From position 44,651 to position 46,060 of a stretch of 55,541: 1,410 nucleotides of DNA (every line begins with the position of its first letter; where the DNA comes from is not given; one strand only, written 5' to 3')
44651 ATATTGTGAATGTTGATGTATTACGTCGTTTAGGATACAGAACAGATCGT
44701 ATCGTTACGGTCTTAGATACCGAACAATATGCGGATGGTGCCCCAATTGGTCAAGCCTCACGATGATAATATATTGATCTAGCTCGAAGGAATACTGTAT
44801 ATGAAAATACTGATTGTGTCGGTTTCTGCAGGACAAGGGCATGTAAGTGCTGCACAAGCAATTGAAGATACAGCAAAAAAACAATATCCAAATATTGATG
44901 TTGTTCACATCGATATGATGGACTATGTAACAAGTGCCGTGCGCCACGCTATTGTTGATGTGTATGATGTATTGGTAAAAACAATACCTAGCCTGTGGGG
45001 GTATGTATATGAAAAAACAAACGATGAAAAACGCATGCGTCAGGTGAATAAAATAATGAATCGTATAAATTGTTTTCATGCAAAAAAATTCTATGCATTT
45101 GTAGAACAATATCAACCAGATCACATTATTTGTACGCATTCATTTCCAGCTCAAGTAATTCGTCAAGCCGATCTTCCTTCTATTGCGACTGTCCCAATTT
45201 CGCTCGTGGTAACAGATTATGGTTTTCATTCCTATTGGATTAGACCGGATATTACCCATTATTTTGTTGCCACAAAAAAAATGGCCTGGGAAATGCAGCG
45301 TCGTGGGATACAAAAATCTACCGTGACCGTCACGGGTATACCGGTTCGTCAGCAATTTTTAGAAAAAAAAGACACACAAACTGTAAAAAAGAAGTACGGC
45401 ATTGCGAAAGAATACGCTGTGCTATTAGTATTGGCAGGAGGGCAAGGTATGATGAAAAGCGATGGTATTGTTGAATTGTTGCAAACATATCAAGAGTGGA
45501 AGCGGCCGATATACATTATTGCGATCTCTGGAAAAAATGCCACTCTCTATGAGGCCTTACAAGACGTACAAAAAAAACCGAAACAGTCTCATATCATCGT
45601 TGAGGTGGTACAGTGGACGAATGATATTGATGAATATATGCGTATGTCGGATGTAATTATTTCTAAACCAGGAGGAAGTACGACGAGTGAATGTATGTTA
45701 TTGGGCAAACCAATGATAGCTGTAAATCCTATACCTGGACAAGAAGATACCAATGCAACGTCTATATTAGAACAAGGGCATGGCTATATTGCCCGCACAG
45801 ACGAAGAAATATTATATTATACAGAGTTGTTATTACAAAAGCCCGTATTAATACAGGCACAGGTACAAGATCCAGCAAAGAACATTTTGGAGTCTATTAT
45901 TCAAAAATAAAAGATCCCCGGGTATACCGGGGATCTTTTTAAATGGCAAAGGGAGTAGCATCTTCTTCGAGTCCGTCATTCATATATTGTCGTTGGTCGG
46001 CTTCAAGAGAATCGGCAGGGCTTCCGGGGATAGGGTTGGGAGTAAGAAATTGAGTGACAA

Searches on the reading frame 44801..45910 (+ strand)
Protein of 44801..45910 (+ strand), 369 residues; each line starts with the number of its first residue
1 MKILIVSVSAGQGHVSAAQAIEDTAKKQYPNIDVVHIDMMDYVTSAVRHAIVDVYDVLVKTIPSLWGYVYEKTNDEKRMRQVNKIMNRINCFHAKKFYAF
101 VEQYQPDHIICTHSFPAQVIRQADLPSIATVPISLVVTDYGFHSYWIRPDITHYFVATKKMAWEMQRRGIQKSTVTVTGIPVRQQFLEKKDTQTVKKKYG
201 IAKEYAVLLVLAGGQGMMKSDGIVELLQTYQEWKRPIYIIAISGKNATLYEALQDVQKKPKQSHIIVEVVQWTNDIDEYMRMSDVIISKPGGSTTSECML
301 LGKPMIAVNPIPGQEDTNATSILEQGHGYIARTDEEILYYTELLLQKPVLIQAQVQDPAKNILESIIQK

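Call 4: search_protein_families(library=pfam, proteins=[window:44801-45910:+], max_evalue=0.01)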
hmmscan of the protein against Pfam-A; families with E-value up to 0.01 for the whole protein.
window:44801-45910:+ (369 aa): 4 families
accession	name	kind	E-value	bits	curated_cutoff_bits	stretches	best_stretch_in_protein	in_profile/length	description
PF06925.17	MGDG_synth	-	4.7e-35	121.6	25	1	14-182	1-169/169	Monogalactosyldiacylglycerol (MGDG) synthase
PF04101.22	Glyco_tran_28_C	-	1e-10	42.4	22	1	208-335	2-127/166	Glycosyltransferase family 28 C-terminal domain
PF00534.26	Glycos_transf_1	-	3.4e-07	30.4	26.4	1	193-320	3-133/172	Glycosyl transferases group 1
PF02350.25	Epimerase_2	-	0.00016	21.1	30.6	1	153-308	125-284/347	UDP-N-acetylglucosamine 2-epimerase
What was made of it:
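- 44801..45910 (+): Diglucosyl-diacylglycerol-synthase-like (UgtP/YpfP-type) glycosyltransferase, convergent with the array. MGDG_synth E 4.7e-35 (call 4).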

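Call 56: search_protein_families(library=ncbifam, proteins=[window:44801-45910:+], max_evalue=0.001)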
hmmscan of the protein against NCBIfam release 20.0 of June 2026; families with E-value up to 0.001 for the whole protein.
window:44801-45910:+ (369 aa): 7 families
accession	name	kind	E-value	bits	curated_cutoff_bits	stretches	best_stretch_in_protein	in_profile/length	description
NF010135.0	PRK13609.1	equivalog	3.6e-60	203.9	500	1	2-352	6-343/388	diglucosyl diacylglycerol synthase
NF010134.0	PRK13608.1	equivalog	5.2e-42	144.3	557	1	2-353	7-344/391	diglucosyl diacylglycerol synthase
TIGR01133.1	murG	equivalog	7.9e-13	48.1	250.25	1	172-346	153-319/353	undecaprenyldiphospho-muramoylpentapeptide beta-N-acetylglucosaminyltransferase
NF009102.0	PRK12446.1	equivalog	3e-08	33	339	1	98-308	84-278/352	undecaprenyldiphospho-muramoylpentapeptide beta-N-acetylglucosaminyltransferase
TIGR03590.1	PseG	equivalog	3.4e-06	26.8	153.55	1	181-309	153-268/280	UDP-2,4-diacetamido-2,4,6-trideoxy-beta-L-altropyranose hydrolase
TIGR00661.1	MJ1255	subfamily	1e-05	25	195.9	1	2-334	1-300/321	MJ1255/VC2487 family glycosyltransferase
NF041548.1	PssE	equivalog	0.00034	20.6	120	0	266-310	42-86/146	PssE/Cps14G family polysaccharide biosynthesis glycosyltransferase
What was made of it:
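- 44801..45910 (+): NF010135 scores 204 bits (call 56).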
